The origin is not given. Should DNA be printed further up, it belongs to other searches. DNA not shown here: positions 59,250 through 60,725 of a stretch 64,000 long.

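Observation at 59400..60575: LTD-PKD surface protein with Ser/Thr/Pro-rich linkers encoded immediately downstream of the glycosyltransferase operon: likely glycosylation substrate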

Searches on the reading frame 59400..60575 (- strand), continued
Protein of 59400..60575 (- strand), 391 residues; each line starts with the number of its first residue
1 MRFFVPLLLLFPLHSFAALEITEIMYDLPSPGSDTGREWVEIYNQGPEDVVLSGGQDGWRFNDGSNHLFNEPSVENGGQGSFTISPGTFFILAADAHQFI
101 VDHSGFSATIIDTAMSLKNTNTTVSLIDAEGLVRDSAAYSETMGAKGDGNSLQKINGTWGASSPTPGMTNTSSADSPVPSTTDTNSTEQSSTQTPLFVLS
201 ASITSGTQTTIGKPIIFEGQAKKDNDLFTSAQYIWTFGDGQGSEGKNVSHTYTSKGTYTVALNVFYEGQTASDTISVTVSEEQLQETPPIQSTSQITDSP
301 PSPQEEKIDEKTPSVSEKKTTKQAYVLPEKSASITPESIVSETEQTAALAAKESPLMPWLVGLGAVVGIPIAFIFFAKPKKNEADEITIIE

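Call 13: find_encoding_contigs(protein=P0003, flank=10000, max_places=2)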
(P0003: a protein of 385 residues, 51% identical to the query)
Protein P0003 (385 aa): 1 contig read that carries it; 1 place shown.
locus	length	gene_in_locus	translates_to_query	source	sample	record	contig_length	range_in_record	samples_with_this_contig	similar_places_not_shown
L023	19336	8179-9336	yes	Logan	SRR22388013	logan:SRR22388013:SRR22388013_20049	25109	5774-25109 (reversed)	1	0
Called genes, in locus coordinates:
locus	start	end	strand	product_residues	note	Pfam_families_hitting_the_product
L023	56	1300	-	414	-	-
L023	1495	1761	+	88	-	PF01910:Thiamine_BP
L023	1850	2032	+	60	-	-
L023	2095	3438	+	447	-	PF08245:Mur_ligase_M, PF02875:Mur_ligase_C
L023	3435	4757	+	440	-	PF01225:Mur_ligase, PF08245:Mur_ligase_M, PF02875:Mur_ligase_C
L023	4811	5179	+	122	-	-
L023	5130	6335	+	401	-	PF13200:DUF4015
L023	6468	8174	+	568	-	PF02534:T4SS-DNA_transf (weak), PF10412:TrwB_AAD_bind, PF12696:TraG-D_C (weak)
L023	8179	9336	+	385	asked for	PF00932:LTD, PF00801:PKD, PF18911:PKD_4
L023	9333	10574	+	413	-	PF13439:Glyco_transf_4, PF13579:Glyco_trans_4_4, PF00534:Glycos_transf_1, PF13692:Glyco_trans_1_4, PF20706:GT4-conflict (weak)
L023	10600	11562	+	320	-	PF01073:3Beta_HSD, PF01370:Epimerase, PF02719:Polysacc_synt_2, PF04321:RmlD_sub_bind, PF16363:GDP_Man_Dehyd, PF07993:NAD_binding_4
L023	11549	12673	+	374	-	PF13439:Glyco_transf_4, PF00534:Glycos_transf_1, PF13692:Glyco_trans_1_4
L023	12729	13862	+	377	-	PF13439:Glyco_transf_4, PF13579:Glyco_trans_4_4, PF20706:GT4-conflict, PF00534:Glycos_transf_1, PF13692:Glyco_trans_1_4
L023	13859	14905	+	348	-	PF00534:Glycos_transf_1, PF13692:Glyco_trans_1_4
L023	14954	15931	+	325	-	PF01073:3Beta_HSD, PF01370:Epimerase, PF02719:Polysacc_synt_2, PF04321:RmlD_sub_bind, PF16363:GDP_Man_Dehyd, PF07993:NAD_binding_4 (weak)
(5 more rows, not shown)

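Call 14: find_encoding_contigs(protein=P0006, flank=10000, max_places=2)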
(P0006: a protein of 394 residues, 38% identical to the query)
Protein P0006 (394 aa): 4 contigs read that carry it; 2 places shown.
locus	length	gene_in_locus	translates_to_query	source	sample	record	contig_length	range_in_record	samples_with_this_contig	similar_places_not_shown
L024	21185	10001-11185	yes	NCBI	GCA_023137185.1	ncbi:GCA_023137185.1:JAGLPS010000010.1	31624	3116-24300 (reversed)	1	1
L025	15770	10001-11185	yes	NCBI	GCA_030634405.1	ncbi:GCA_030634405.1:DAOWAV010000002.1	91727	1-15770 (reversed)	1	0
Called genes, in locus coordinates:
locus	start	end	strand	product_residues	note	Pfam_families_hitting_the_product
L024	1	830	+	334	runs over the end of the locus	PF00389:2-Hacid_dh, PF02826:2-Hacid_dh_C, PF03446:NAD_binding_2, PF07991:KARI_N (faint)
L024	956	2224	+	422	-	-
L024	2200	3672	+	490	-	PF21799:MurD-like_N (weak), PF08245:Mur_ligase_M, PF02875:Mur_ligase_C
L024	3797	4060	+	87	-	-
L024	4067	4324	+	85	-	PF15738:YafQ_toxin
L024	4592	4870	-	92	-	-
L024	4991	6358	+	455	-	PF01225:Mur_ligase, PF08245:Mur_ligase_M, PF02875:Mur_ligase_C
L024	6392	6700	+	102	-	-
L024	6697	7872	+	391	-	PF13200:DUF4015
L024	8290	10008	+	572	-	PF01935:DUF87 (weak), PF02534:T4SS-DNA_transf (weak), PF10412:TrwB_AAD_bind (weak)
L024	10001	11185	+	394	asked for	PF00932:LTD, PF18911:PKD_4, PF00801:PKD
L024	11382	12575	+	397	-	PF13439:Glyco_transf_4, PF13579:Glyco_trans_4_4 (weak), PF00534:Glycos_transf_1, PF13692:Glyco_trans_1_4, PF13524:Glyco_trans_1_2 (weak), PF20706:GT4-conflict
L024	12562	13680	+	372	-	PF13439:Glyco_transf_4, PF13579:Glyco_trans_4_4 (weak), PF00534:Glycos_transf_1, PF13692:Glyco_trans_1_4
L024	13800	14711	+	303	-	PF13439:Glyco_transf_4 (weak), PF13579:Glyco_trans_4_4, PF20706:GT4-conflict (weak), PF00534:Glycos_transf_1, PF13692:Glyco_trans_1_4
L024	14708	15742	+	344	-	PF00534:Glycos_transf_1, PF13692:Glyco_trans_1_4, PF13524:Glyco_trans_1_2 (weak)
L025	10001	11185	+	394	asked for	PF00932:LTD, PF18911:PKD_4, PF00801:PKD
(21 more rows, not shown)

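Call 15: find_encoding_contigs(protein=P0007, flank=10000, max_places=2)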
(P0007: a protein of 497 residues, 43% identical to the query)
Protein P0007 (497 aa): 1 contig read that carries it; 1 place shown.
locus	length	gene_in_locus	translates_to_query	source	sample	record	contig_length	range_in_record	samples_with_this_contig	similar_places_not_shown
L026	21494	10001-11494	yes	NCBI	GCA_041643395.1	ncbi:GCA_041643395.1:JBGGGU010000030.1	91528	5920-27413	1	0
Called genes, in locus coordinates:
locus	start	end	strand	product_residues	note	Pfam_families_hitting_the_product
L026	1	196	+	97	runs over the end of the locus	-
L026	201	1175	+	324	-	PF01820:Dala_Dala_lig_N, PF01071:GARS_A (faint), PF01820:Dala_Dala_lig_N, PF14397:ATPgrasp_ST (faint), PF02655:ATP-grasp_3, PF07478:Dala_Dala_lig_C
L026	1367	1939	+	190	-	PF08207:EFP_N, PF09285:Elong-fact-P_C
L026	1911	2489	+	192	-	PF04542:Sigma70_r2, PF08281:Sigma70_r4_2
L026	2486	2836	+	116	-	-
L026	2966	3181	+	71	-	-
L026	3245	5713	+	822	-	PF00133:tRNA-synt_1, PF01406:tRNA-synt_1e (faint), PF09334:tRNA-synt_1g, PF13603:tRNA-synt_1_2, PF00133:tRNA-synt_1, PF09334:tRNA-synt_1g (weak), PF08264:Anticodon_1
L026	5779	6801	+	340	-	PF04545:Sigma70_r4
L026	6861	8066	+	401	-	PF26449:DUF8128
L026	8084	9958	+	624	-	PF02534:T4SS-DNA_transf, PF01935:DUF87 (faint), PF10412:TrwB_AAD_bind, PF12696:TraG-D_C (weak), PF23477:zf_Tbcl_2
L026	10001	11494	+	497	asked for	PF00932:LTD, PF18911:PKD_4, PF00801:PKD, PF00932:LTD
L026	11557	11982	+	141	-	-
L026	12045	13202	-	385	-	PF13477:Glyco_trans_4_2 (faint), PF13439:Glyco_transf_4, PF13579:Glyco_trans_4_4 (weak), PF00534:Glycos_transf_1, PF13692:Glyco_trans_1_4, PF13524:Glyco_trans_1_2 (weak)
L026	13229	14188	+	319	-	PF01073:3Beta_HSD, PF01370:Epimerase, PF02719:Polysacc_synt_2 (faint), PF04321:RmlD_sub_bind (weak), PF16363:GDP_Man_Dehyd, PF07993:NAD_binding_4 (weak)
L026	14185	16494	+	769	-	PF13439:Glyco_transf_4, PF00534:Glycos_transf_1, PF13524:Glyco_trans_1_2, PF13692:Glyco_trans_1_4, PF20706:GT4-conflict (weak), PF13439:Glyco_transf_4, PF00534:Glycos_transf_1, PF13692:Glyco_trans_1_4, +1 more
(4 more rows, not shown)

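Call 16: find_encoding_contigs(protein=P0039, flank=10000, max_places=1)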
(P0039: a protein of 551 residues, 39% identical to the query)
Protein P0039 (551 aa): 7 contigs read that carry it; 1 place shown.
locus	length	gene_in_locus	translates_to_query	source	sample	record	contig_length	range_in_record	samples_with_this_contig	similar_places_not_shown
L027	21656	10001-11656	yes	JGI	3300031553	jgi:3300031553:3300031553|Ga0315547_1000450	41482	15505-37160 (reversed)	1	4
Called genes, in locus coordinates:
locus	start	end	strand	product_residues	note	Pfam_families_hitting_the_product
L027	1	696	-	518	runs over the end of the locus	PF03485:Arg_tRNA_synt_N, PF00750:tRNA-synt_1d, PF09334:tRNA-synt_1g (faint), PF05746:DALR_1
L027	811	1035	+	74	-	-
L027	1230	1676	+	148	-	PF01668:SmpB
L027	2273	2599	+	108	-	PF00707:IF3_C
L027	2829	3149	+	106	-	PF00453:Ribosomal_L20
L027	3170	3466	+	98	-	-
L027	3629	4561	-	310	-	PF06144:DNA_pol3_delta, PF21694:DNA_pol3_delta_C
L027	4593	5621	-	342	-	PF11258:DUF3048, PF17479:DUF3048_C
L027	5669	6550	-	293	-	PF02739:5_3_exonuc_N, PF01367:5_3_exonuc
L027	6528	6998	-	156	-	PF02367:TsaE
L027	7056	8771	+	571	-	PF00437:T2SSE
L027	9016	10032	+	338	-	PF05496:RuvB_N, PF00004:AAA, PF07728:AAA_5 (weak), PF17864:AAA_lid_4, PF05491:WHD_RuvB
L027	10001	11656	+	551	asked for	PF00932:LTD, PF18911:PKD_4, PF00801:PKD, PF00932:LTD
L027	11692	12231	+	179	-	PF20772:TACO1_YebC_N, PF01709:Transcrip_reg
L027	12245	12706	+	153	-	PF02075:RuvC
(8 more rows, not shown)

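Call 17: find_encoding_contigs(protein=P0059, flank=10000, max_places=1)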
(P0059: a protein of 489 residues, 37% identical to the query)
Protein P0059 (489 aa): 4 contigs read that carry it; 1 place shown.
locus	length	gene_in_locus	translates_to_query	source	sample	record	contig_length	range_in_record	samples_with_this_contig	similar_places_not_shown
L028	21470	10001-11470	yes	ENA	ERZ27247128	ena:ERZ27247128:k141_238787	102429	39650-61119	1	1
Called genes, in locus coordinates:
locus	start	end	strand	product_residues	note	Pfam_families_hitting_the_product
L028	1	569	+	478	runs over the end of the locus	PF01425:Amidase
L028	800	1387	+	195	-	-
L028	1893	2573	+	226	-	-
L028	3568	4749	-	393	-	-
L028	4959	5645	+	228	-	PF00590:TP_methylase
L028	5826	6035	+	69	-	-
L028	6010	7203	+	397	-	PF13200:DUF4015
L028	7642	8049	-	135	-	-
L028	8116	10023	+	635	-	PF10412:TrwB_AAD_bind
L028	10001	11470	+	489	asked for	PF00932:LTD, PF00801:PKD, PF18911:PKD_4, PF00932:LTD (weak)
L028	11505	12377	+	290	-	PF01073:3Beta_HSD, PF01370:Epimerase, PF02719:Polysacc_synt_2, PF07993:NAD_binding_4 (faint), PF16363:GDP_Man_Dehyd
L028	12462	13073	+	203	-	-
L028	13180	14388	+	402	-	PF13439:Glyco_transf_4, PF20706:GT4-conflict, PF00534:Glycos_transf_1, PF13692:Glyco_trans_1_4, PF13524:Glyco_trans_1_2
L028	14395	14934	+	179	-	PF13328:HD_4, PF01966:HD (weak)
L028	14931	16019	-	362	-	-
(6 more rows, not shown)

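Call 18: find_encoding_contigs(protein=P0081, flank=10000, max_places=1)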
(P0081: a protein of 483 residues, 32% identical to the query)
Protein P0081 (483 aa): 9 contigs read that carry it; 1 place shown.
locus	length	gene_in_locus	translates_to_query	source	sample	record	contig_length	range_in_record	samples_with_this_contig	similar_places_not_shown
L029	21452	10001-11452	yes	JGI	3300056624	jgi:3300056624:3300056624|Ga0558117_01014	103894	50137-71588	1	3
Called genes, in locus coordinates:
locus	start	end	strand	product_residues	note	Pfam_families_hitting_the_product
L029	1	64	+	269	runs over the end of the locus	PF01026:TatD_DNase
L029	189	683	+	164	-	PF01250:Ribosomal_S6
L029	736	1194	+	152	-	PF00436:SSB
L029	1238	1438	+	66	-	PF01084:Ribosomal_S18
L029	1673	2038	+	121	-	PF00203:Ribosomal_S19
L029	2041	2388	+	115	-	PF00237:Ribosomal_L22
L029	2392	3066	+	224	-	PF07650:KH_2, PF00189:Ribosomal_S3_C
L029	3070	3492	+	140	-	PF00252:Ribosomal_L16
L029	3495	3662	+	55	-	-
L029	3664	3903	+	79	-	PF00366:Ribosomal_S17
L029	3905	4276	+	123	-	PF00238:Ribosomal_L14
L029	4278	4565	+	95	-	PF22682:Ribosomal_uL24m-like (weak), PF00467:KOW, PF17136:ribosomal_L24 (weak)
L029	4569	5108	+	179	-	PF00281:Ribosomal_L5, PF00673:Ribosomal_L5_C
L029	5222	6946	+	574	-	-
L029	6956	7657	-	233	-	PF20260:PUA_4 (weak), PF04452:Methyltrans_RNA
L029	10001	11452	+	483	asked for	PF00932:LTD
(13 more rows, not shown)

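Call 19: find_encoding_contigs(protein=P0044, flank=10000, max_places=1)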
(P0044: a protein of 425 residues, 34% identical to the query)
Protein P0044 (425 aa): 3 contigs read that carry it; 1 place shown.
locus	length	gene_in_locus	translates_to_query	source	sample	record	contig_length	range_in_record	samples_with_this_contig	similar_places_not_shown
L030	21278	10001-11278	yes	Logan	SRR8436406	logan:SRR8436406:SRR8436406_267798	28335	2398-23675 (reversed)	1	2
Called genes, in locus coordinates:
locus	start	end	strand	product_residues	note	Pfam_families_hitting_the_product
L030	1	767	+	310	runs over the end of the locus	PF01699:Na_Ca_ex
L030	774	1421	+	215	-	PF13489:Methyltransf_23 (weak), PF08241:Methyltransf_11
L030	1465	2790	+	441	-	PF08245:Mur_ligase_M, PF02875:Mur_ligase_C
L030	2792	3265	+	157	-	PF00293:NUDIX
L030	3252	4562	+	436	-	PF01225:Mur_ligase, PF08245:Mur_ligase_M, PF02875:Mur_ligase_C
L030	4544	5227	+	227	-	PF00590:TP_methylase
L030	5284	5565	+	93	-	-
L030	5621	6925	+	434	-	PF13200:DUF4015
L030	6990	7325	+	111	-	-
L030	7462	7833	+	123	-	-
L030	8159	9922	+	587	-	PF10412:TrwB_AAD_bind, PF01935:DUF87 (weak)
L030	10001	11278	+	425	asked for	PF00932:LTD, PF00801:PKD, PF18911:PKD_4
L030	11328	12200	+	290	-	PF01073:3Beta_HSD, PF01370:Epimerase, PF04321:RmlD_sub_bind (weak), PF07993:NAD_binding_4 (faint), PF16363:GDP_Man_Dehyd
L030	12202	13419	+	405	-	PF13439:Glyco_transf_4, PF13579:Glyco_trans_4_4 (weak), PF20706:GT4-conflict, PF00534:Glycos_transf_1, PF13692:Glyco_trans_1_4, PF13524:Glyco_trans_1_2 (weak)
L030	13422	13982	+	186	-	PF13328:HD_4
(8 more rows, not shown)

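Call 25: find_related_loci(query=A1, collection=metagenome_contigs, flank=10000)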
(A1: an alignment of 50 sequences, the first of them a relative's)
Query A1 (391 aa) in metagenome_contigs; peptide patterns used: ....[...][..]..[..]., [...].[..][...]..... (x = any residue, [..] = any of these).
600 stretches matched a pattern (row limit reached: there are more); 347 encode a relative of the query (tblastn E <= 1e-3); the best 80 are kept; 80 distinct loci.
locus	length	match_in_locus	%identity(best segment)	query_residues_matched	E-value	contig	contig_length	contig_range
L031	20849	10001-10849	43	1-278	2e-58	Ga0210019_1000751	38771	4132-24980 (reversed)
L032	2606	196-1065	40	2-285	1e-56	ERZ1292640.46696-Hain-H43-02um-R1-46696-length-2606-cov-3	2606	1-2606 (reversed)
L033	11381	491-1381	41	2-285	7e-54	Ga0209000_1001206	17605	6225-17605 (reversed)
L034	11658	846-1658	39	7-277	4e-51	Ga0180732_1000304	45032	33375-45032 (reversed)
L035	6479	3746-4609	37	2-284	9e-50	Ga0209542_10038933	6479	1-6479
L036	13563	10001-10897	39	2-285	3e-52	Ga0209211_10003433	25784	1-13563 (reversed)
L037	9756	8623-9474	38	5-279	7e-48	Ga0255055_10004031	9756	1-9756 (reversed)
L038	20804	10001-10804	38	7-279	2e-47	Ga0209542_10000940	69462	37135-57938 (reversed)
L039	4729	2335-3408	31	1-356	4e-47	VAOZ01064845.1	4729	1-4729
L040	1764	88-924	38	8-277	1e-47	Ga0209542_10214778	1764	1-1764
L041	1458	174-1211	31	1-358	4e-46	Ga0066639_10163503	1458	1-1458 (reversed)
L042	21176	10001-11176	32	3-366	5e-44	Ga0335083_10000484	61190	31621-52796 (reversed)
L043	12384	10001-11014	34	1-350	2e-43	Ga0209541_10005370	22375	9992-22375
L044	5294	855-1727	37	18-299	1e-42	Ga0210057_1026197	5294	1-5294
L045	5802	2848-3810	33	3-331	2e-42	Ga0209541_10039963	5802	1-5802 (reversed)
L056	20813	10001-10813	32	5-279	1e-39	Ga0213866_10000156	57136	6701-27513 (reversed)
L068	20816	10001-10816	36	3-265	3e-37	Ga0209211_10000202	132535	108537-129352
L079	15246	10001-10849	33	3-264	6e-36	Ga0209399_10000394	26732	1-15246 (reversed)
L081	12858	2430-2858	49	7-154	1e-35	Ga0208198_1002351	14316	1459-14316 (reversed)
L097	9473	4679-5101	49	10-154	2e-33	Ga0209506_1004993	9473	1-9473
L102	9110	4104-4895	32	15-276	2e-33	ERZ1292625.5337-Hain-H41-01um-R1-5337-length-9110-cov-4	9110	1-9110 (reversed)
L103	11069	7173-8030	34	3-279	5e-33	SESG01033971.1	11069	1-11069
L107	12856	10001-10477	43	2-156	2e-32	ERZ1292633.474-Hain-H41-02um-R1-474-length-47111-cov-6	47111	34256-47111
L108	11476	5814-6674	31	12-284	1e-32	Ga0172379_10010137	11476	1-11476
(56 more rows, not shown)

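Call 33: search_protein_families(library=ncbifam, proteins=[window:59400-60575:-], max_evalue=0.01)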
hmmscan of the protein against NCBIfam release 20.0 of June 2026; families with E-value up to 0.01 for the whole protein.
window:59400-60575:- (391 aa): 1 family
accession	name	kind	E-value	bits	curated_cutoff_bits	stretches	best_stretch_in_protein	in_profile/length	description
TIGR00864.1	PCC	subfamily_domain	1.1e-07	28.7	1861.4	1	172-280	1373-1475/2700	polycystin cation channel protein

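Call 35: search_solved_structures(query=window:59400-60575:-, max_evalue=0.01)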
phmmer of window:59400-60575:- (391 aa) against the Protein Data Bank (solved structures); distinct sequences matched with E-value up to 0.01: 14.
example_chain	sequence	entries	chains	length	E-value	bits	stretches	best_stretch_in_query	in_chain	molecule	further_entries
9lqj_A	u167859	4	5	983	8.7e-12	48.1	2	210-281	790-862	Collagenase ColH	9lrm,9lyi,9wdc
9lrk_A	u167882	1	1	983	8.7e-12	48.1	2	210-281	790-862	Collagenase ColH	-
4jrw_A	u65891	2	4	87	3.4e-10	42.8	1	201-280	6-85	Collagenase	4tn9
4aqo_A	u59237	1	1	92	5.8e-10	42.1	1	201-279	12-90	COLLAGENASE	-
2y72_A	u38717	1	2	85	8.5e-10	41.5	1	201-279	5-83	COLLAGENASE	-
2y3u_A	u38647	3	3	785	7.7e-08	35.1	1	201-279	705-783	COLLAGENASE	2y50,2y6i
4jgu_A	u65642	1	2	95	1.2e-07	34.4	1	210-279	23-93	ColH protein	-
4u7k_A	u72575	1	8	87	1.9e-05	27.2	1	214-279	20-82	ColH protein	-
4u6t_A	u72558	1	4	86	2.2e-05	27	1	214-279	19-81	ColH protein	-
1l0q_A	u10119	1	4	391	2.5e-05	26.8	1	212-278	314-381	Surface layer protein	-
2kzw_A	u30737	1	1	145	0.00081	21.9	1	230-280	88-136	Uncharacterized protein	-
2c26_A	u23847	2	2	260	0.0027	20.2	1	213-280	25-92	ENDOGLUCANASE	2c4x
6aem_A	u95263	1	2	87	0.0028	20.1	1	231-276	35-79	PKD domain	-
4l9d_A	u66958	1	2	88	0.0048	19.3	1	229-279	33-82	Protease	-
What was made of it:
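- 59736..59981 (-): PKD domain, aa 199-280. PDB sequence hits to ColG/ColH collagenase PKD domains (call 35).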

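Call 47: predict_structure(alignment_id=A1)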
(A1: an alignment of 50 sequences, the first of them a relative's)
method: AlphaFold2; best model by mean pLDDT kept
length: 391 residues; sequences in the alignment: 50
mean_pLDDT: 78.3   pTM: 0.53
mean pLDDT of the five models: 78.3, 77.8, 77.5, 77.1, 76.3
residues with pLDDT >= 90: 198; 70-90: 71; 50-70: 44; < 50: 78
segments of 3 or more residues with pLDDT < 50: 1-3, 173-192, 297-299, 304-352
pLDDT, mean of each block of 10 residues (from residue 1): 57 68 88 84 94 92 95 89 94 96 92 90 95 95 86 93 89 45 43 71 95 97 95 93 95 94 91 95 79 52 43 41 40 39 41 70 91 84 64 57
secondary structure, 60 per line:
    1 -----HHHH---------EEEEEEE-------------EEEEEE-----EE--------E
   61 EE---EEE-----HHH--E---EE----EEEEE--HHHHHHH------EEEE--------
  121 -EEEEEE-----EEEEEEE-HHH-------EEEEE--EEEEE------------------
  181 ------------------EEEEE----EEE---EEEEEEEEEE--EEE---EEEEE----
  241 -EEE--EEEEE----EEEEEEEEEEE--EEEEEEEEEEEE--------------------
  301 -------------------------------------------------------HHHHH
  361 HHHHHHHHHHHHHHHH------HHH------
elements in order: H6-9 E19-25 E39-44 E60-62 E66-68 E89-93 H96-102 E109-112 E122-127 E133-139 E151-155 E158-162 E199-203 E208-210 E214-223 E226-228 E232-236 E242-244 E247-251 E256-266 E269-280 H356-376
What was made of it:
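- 60081..60524 (-): Lamin-tail domain (LTD) beta-sandwich, aa 18-165; strongly acidic (net charge -14, pI 4.2). AF2 pLDDT 84-96 (call 47).
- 59982..60080 (-): Linker 1, aa 166-198: disordered, 45% Ser+Thr, 58% Ser+Thr+Pro. AF2 pLDDT below 50 at aa 173-192 (call 47).
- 59520..59735 (-): Membrane-proximal stalk (linker 2), aa 281-352: disordered, E/S/T/P/Q/K-rich. It corresponds to the stalk of longer relatives; the second LTD of the family is absent. AF2 pLDDT about 40 (call 47).
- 59445..59519 (-): C-terminal transmembrane anchor, aa 353-377 (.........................). AF2 helix at aa 356-376 (call 47).
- On Pfam LTD (PF00932, lamin tail domain): The AF2 beta-sandwich spans aa 19-165 with pLDDT about 90 (call 47).
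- Checked: The AlphaFold2 model has two confident beta-sandwiches (aa 19-165 and 199-280, pLDDT about 90), two disordered segments and a TM helix at 356-376 (call 47).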
